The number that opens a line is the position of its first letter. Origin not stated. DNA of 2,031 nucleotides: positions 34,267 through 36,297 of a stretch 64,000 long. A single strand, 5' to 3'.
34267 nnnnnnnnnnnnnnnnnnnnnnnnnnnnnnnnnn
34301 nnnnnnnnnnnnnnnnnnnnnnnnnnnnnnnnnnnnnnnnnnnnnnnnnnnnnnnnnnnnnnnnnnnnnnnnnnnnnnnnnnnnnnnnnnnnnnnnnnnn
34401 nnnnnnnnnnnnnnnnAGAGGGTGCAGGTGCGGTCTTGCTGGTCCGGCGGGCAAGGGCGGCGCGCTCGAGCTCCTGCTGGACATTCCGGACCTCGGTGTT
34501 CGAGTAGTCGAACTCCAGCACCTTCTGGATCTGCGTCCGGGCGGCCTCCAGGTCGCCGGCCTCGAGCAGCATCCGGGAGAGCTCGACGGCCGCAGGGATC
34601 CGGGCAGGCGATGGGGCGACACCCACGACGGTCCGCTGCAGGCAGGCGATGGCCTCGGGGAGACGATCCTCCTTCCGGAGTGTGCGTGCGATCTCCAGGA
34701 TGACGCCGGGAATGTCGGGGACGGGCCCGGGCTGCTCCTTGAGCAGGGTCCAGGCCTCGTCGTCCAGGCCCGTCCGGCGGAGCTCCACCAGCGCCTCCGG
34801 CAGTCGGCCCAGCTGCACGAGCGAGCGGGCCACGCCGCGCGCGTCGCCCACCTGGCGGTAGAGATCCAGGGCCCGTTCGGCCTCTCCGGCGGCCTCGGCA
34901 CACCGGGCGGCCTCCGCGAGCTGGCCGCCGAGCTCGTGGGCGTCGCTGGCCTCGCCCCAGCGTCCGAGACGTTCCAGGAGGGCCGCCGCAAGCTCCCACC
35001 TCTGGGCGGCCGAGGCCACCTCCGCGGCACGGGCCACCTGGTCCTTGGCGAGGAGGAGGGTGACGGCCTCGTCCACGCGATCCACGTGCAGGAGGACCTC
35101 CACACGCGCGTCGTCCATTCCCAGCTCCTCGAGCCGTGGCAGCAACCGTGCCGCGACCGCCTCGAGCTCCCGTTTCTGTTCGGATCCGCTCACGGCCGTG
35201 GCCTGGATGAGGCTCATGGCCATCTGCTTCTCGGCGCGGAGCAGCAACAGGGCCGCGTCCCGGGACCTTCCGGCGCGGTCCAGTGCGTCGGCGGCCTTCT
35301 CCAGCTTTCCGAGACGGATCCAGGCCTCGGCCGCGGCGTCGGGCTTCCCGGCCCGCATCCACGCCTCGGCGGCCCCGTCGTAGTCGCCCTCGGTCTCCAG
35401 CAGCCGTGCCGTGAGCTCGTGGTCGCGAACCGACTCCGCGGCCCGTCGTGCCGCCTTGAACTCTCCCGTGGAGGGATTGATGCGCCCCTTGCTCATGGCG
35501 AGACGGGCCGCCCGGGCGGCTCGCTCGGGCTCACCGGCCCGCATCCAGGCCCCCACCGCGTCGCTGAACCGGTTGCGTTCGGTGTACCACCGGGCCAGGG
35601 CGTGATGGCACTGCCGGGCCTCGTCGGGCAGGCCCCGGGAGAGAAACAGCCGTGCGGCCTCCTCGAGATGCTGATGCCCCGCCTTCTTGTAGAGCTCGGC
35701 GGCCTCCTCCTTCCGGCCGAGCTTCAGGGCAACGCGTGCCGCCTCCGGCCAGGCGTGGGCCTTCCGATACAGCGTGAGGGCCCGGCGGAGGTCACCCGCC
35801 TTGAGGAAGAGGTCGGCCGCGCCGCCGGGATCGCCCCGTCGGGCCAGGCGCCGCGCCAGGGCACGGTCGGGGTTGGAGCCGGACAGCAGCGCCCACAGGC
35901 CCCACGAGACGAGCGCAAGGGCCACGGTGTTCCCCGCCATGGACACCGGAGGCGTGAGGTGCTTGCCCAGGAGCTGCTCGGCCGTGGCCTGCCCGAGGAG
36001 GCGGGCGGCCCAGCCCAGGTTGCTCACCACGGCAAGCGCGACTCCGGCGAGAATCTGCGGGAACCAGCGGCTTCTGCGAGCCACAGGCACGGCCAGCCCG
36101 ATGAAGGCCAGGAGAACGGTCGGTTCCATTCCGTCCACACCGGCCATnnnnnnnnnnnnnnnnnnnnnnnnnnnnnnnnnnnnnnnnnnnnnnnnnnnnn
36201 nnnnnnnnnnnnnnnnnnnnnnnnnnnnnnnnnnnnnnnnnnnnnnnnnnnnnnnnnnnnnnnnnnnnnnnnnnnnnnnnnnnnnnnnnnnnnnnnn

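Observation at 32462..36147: Ser/Thr kinase translationally abutted to a compact exosortase and a partner membrane protein, with no sorting-signal cargo nearby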

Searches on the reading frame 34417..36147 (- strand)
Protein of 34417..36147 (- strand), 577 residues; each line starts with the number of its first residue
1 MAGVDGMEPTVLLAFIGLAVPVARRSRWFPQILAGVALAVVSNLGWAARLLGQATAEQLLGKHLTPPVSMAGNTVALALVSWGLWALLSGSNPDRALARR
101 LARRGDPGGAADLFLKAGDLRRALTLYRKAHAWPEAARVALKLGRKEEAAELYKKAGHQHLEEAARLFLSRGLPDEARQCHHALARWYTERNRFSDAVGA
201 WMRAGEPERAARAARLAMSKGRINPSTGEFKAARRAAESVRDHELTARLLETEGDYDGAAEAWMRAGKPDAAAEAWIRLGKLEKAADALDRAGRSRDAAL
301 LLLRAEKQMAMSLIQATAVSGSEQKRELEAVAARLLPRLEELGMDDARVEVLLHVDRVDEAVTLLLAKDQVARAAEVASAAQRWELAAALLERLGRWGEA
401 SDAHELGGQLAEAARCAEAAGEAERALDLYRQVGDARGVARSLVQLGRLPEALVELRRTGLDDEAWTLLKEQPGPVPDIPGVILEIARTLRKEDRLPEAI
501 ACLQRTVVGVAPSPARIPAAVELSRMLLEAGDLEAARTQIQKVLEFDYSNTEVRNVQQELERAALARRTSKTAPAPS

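Call 41: find_homologous_proteins(query=window:34417-36147:-, max_evalue=0.001)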
Query window:34417-36147:- (577 aa): 23 proteins with E <= 0.001 among 8000 candidates.
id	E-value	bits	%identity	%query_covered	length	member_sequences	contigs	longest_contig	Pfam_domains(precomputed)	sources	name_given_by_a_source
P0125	0.0e+0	1123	94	99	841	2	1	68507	PF23774.2,PF07714.24,PF00069.32,PF03109.23,PF13424.13,PF25295.1,PF00637.27,PF07719.24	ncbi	-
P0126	1.9e-289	979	81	99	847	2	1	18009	PF23774.2,PF07714.24,PF00069.32,PF13414.13,PF03109.23,PF13424.13,PF07719.24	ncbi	-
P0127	1.1e-167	577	54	97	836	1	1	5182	PF07714.24,PF00069.32,PF03109.23,PF12895.14,PF25295.1,PF13428.13,PF07719.24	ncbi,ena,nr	ncbi:MAG TPA: serine/threonine protein kinase [Acidobacteria bacterium]|nr:serine/threonine protein 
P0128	5.4e-160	552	53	97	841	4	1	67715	PF14559.13,PF23774.2,PF07714.24,PF00069.32,PF03109.23,PF24762.2,PF13181.13,PF07719.24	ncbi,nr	ncbi:MAG: protein kinase [Acidobacteria bacterium]|nr:protein kinase [Acidobacteriota bacterium]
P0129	8.0e-160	551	53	95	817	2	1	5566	PF23774.2,PF07714.24,PF00069.32,PF03109.23,PF24762.2,PF13428.13,PF07719.24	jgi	-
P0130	1.3e-158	547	52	97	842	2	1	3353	PF23774.2,PF07714.24,PF00069.32,PF03109.23,PF12895.14,PF13176.13,PF24762.2,PF14938.13,PF25170.2,PF07719.24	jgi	-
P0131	2.8e-152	527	51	95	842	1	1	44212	PF23774.2,PF07714.24,PF00069.32,PF03109.23,PF14938.13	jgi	-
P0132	3.9e-152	526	51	93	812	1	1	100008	PF07714.24,PF00069.32,PF03109.23,PF25295.1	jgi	-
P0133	9.5e-135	469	47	97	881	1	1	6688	PF07714.24,PF00069.32,PF03109.23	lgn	-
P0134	1.7e-126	442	53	80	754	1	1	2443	PF07714.24,PF00069.32,PF03109.23,PF13424.13,PF24762.2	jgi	-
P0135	6.4e-117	410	45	94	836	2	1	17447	PF23774.2,PF07714.24,PF00069.32,PF03109.23,PF07719.24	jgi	jgi:tRNA A-37 threonylcarbamoyl transferase component Bud32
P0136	1.1e-116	409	43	95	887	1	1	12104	PF07714.24,PF00069.32,PF03109.23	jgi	jgi:tetratricopeptide (TPR) repeat protein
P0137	1.4e-113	399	44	93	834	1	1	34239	PF07714.24,PF00069.32,PF03109.23,PF25170.2,PF01636.30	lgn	-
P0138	1.5e-113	399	44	96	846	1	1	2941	PF07714.24,PF00069.32,PF03109.23,PF24762.2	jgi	jgi:tRNA A-37 threonylcarbamoyl transferase component Bud32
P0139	4.6e-110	387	44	88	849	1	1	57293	PF07714.24,PF00069.32,PF03109.23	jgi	jgi:tRNA A-37 threonylcarbamoyl transferase component Bud32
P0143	1.6e-101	359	43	86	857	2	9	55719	PF07714.24,PF00069.32,PF03109.23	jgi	-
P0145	6.0e-44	169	35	82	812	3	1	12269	PF23774.2,PF07714.24,PF00069.32,PF00515.35,PF03109.23,PF07719.24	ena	-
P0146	1.4e-7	49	29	66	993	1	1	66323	PF23774.2,PF13176.13,PF24762.2,PF13428.13,PF14559.13,PF06293.21,PF07714.24,PF00069.32,PF03109.23,PF13181.13,PF07719.24,PF13174.13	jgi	jgi:serine/threonine-protein kinase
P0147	6.3e-7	47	28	76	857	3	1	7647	PF07714.24,PF00069.32,PF25058.2,PF03109.23,PF13176.13,PF13428.13,PF25170.2,PF00637.27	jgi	jgi:tetratricopeptide (TPR) repeat protein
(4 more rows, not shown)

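Call 42: find_encoding_contigs(protein=P0145, flank=6000, max_places=2)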
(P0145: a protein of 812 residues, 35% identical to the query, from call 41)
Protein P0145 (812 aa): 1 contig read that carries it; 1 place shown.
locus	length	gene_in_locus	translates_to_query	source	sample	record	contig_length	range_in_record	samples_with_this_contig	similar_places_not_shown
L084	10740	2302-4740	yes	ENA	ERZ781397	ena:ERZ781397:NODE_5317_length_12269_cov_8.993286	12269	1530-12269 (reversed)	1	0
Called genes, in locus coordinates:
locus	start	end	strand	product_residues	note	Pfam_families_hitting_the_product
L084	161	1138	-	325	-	PF00487:FA_desaturase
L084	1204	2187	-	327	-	PF00226:DnaJ, PF01556:DnaJ_C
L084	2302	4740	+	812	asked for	PF00515:TPR_1 (faint), PF07719:TPR_2 (faint), PF23774:TPR_GEMI5 (faint), PF00069:Pkinase, PF07714:PK_Tyr_Ser-Thr, PF03109:ABC1 (weak)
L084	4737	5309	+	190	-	PF13238:AAA_18 (faint), PF13521:AAA_28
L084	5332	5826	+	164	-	PF01288:HPPK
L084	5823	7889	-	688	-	PF02629:CoA_binding, PF13380:CoA_binding_2, PF13607:Succ_CoA_lig, PF19045:Ligase_CoA_2, PF13549:ATP-grasp_5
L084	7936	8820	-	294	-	PF00781:DAGK_cat, PF19279:YegS_C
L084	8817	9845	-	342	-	PF05496:RuvB_N, PF00004:AAA, PF07728:AAA_5 (faint), PF17864:AAA_lid_4, PF05491:WHD_RuvB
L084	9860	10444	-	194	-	PF01330:RuvA_N, PF14520:HHH_5, PF07499:RuvA_C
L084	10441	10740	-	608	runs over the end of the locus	?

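Call 43: find_encoding_contigs(protein=P0146, flank=6000, max_places=2)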
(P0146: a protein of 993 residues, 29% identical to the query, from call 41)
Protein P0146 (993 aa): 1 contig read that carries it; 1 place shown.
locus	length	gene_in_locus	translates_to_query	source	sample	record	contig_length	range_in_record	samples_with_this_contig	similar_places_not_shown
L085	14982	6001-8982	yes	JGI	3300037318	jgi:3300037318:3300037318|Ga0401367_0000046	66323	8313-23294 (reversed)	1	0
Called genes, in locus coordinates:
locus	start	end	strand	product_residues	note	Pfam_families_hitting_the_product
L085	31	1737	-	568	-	-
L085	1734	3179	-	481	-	-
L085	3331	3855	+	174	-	-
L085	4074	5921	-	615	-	PF21810:DUF6880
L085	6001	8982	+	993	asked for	PF07719:TPR_2 (faint), PF13174:TPR_6 (faint), PF13176:TPR_7 (faint), PF00069:Pkinase, PF07714:PK_Tyr_Ser-Thr, PF00069:Pkinase, PF07714:PK_Tyr_Ser-Thr, PF03109:ABC1 (weak), +6 more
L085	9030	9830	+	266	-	PF00106:adh_short, PF13561:adh_short_C2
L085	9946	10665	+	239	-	PF01520:Amidase_3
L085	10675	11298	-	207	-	PF04199:Cyclase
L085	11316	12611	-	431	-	PF00266:Aminotran_5, PF22580:KYNU_C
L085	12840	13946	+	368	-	PF13560:HTH_31, PF01381:HTH_3 (faint)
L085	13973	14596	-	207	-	PF00702:Hydrolase, PF12710:HAD, PF13344:Hydrolase_6 (faint), PF13419:HAD_2, PF13242:Hydrolase_like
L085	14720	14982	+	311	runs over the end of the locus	-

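Call 44: find_encoding_contigs(protein=P0147, flank=6000, max_places=2)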
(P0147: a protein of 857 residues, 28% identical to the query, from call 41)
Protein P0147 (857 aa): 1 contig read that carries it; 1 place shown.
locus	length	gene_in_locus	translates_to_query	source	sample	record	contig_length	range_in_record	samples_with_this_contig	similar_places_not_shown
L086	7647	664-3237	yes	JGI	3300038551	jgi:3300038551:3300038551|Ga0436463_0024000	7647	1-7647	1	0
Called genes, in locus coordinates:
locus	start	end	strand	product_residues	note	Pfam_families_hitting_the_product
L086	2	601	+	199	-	?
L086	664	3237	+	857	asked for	PF00637:Clathrin (faint), PF13428:TPR_14 (faint), PF25170:TPR_WDR35 (faint), PF13176:TPR_7 (faint), PF25058:ARM_TT21 (faint), PF00069:Pkinase, PF07714:PK_Tyr_Ser-Thr, PF03109:ABC1 (weak)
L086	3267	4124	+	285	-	PF03331:LpxC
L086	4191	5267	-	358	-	PF00005:ABC_tran, PF13304:AAA_21 (faint), PF03459:TOBE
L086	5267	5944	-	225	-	PF00528:BPD_transp_1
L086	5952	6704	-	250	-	PF01547:SBP_bac_1, PF13531:SBP_bac_11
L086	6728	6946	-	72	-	PF03459:TOBE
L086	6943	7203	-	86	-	-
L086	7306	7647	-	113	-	?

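Call 50: find_encoding_contigs(protein=P0136, flank=5000, max_places=2)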
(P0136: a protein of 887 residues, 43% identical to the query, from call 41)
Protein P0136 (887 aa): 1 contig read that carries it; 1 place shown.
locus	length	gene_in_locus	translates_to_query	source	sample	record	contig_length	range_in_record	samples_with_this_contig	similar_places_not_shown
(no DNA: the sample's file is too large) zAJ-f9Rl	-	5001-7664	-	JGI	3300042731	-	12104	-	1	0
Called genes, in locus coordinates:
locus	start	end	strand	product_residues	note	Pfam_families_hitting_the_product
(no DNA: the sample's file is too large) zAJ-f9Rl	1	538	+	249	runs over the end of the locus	PF18306:LDcluster4, PF03641:Lysine_decarbox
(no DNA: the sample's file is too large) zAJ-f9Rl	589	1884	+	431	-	PF01979:Amidohydro_1, PF07969:Amidohydro_3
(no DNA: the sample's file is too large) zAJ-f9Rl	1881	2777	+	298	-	PF07719:TPR_2 (faint), PF13424:TPR_12 (faint), PF13428:TPR_14 (faint), PF13432:TPR_16 (weak), PF14559:TPR_19 (weak), PF24575:TPR_Slam (faint), PF00027:cNMP_binding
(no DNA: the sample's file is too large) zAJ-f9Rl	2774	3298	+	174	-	PF01327:Pep_deformylase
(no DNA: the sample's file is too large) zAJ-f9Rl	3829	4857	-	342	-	PF00226:DnaJ, PF01556:DnaJ_C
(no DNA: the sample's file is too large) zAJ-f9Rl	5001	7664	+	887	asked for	PF00069:Pkinase, PF07714:PK_Tyr_Ser-Thr, PF03109:ABC1 (weak)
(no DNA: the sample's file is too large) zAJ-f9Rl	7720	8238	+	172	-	PF09721:Exosortase_EpsH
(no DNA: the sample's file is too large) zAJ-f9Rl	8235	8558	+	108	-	?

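Call 51: find_encoding_contigs(protein=P0143, flank=5000, max_places=3)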
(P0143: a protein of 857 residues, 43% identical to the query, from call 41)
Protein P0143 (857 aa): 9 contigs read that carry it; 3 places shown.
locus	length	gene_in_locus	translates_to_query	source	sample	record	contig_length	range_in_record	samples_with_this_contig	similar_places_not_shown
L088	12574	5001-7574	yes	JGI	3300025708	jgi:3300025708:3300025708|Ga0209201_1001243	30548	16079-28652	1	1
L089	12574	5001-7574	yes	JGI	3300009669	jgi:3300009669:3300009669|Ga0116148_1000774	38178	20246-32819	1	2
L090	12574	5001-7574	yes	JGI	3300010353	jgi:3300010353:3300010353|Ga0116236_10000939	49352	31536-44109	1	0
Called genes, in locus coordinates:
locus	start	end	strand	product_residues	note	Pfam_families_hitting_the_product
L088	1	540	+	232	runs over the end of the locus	PF12728:HTH_17, PF00359:PTS_EIIA_2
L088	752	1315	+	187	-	PF13521:AAA_28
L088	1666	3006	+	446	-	PF01979:Amidohydro_1, PF07969:Amidohydro_3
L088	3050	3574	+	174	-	PF01327:Pep_deformylase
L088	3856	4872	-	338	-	PF00226:DnaJ, PF01556:DnaJ_C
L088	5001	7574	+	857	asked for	PF00069:Pkinase, PF07714:PK_Tyr_Ser-Thr, PF03109:ABC1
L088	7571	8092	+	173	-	PF09721:Exosortase_EpsH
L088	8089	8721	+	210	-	-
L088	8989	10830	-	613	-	PF16697:Yop-YscD_cpl, PF00498:FHA, PF00158:Sigma54_activat (faint), PF14532:Sigma54_activ_2, PF25601:AAA_lid_14 (weak), PF02954:HTH_8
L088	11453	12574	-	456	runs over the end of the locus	-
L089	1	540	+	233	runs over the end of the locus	PF12728:HTH_17, PF00359:PTS_EIIA_2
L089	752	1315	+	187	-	PF13521:AAA_28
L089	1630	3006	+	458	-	PF01979:Amidohydro_1, PF07969:Amidohydro_3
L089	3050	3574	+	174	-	PF01327:Pep_deformylase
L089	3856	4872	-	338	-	PF00226:DnaJ, PF01556:DnaJ_C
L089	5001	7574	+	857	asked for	PF00069:Pkinase, PF07714:PK_Tyr_Ser-Thr, PF03109:ABC1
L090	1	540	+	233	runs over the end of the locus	PF12728:HTH_17, PF00359:PTS_EIIA_2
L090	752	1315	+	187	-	PF13521:AAA_28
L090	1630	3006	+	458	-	PF01979:Amidohydro_1, PF07969:Amidohydro_3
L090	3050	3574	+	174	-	PF01327:Pep_deformylase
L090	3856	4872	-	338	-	PF00226:DnaJ, PF01556:DnaJ_C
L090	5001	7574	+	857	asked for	PF00069:Pkinase, PF07714:PK_Tyr_Ser-Thr, PF03109:ABC1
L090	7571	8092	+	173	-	PF09721:Exosortase_EpsH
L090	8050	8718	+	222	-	-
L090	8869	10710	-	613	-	PF16697:Yop-YscD_cpl, PF00498:FHA, PF00158:Sigma54_activat (faint), PF14532:Sigma54_activ_2, PF25601:AAA_lid_14 (weak), PF02954:HTH_8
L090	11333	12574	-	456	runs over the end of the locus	-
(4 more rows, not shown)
